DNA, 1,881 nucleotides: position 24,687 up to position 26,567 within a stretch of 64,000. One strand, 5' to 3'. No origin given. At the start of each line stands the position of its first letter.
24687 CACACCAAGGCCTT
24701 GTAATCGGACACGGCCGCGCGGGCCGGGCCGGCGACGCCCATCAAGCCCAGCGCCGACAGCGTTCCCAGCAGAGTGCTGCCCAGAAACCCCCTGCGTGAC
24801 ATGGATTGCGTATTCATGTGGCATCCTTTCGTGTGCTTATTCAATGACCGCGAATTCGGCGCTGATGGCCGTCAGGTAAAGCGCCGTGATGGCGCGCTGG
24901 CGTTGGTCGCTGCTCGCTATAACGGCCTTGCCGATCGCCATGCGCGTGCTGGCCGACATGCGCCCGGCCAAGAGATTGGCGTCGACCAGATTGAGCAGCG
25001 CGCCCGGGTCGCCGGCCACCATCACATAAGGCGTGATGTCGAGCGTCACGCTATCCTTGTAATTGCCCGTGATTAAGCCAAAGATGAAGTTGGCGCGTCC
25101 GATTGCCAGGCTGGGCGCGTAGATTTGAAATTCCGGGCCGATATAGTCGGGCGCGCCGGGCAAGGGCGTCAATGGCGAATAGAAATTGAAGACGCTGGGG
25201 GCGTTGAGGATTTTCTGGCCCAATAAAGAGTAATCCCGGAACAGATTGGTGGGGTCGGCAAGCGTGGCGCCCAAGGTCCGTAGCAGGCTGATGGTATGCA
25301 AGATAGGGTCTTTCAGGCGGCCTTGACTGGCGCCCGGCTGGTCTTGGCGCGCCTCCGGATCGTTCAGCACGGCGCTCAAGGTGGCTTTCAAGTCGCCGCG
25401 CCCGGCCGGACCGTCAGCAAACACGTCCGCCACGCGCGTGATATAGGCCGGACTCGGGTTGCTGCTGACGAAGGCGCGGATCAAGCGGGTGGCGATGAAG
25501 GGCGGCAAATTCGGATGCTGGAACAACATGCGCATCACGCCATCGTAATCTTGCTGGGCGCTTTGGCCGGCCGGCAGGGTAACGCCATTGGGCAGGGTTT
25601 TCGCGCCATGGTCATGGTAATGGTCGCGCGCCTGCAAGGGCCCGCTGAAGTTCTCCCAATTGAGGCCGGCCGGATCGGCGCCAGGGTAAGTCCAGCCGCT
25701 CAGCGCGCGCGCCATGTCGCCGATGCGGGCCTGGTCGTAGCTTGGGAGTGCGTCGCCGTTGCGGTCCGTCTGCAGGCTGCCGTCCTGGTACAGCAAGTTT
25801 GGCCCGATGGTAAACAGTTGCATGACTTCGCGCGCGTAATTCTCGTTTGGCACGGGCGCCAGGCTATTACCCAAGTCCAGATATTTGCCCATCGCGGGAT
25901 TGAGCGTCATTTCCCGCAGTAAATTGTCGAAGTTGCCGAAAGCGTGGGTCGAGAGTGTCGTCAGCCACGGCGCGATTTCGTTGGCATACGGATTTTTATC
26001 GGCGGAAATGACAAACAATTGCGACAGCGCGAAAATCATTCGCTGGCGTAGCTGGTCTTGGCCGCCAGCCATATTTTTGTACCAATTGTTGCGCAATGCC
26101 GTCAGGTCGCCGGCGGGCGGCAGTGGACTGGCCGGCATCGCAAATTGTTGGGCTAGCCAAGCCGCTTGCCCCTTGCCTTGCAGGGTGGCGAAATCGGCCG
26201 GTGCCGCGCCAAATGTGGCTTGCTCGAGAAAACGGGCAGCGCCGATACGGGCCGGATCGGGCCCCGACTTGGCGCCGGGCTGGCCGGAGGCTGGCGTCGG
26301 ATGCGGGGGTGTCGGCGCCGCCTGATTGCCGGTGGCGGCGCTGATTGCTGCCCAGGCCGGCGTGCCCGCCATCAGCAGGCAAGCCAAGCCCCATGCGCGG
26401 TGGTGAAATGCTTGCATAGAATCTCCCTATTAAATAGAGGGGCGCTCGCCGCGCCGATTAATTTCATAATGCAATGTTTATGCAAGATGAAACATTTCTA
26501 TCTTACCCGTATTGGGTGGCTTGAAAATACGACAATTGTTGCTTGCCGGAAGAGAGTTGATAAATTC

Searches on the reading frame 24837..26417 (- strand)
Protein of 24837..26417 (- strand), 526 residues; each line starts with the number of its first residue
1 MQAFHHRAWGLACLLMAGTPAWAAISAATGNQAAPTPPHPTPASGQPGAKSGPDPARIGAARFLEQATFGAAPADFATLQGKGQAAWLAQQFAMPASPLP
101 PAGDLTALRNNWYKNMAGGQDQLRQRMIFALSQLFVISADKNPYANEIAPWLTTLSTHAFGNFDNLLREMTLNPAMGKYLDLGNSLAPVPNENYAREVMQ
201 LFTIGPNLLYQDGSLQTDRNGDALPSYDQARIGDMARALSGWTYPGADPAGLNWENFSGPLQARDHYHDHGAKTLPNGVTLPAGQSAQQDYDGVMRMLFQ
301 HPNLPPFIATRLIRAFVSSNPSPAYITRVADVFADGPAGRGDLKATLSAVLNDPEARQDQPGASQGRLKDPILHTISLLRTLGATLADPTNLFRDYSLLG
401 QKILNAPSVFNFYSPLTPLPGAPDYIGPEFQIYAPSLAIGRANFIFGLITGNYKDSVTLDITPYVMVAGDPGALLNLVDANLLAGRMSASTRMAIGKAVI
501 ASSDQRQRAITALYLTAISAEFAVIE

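Call 25: search_protein_families(library=pfam, proteins=[window:24837-26417:-], max_evalue=0.001)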
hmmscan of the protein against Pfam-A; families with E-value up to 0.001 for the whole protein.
window:24837-26417:- (526 aa): 1 family
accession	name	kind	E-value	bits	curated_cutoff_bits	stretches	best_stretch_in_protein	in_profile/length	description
PF08811.16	DUF1800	-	6.6e-87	292.8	26.1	1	62-523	1-418/419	Protein of unknown function (DUF1800)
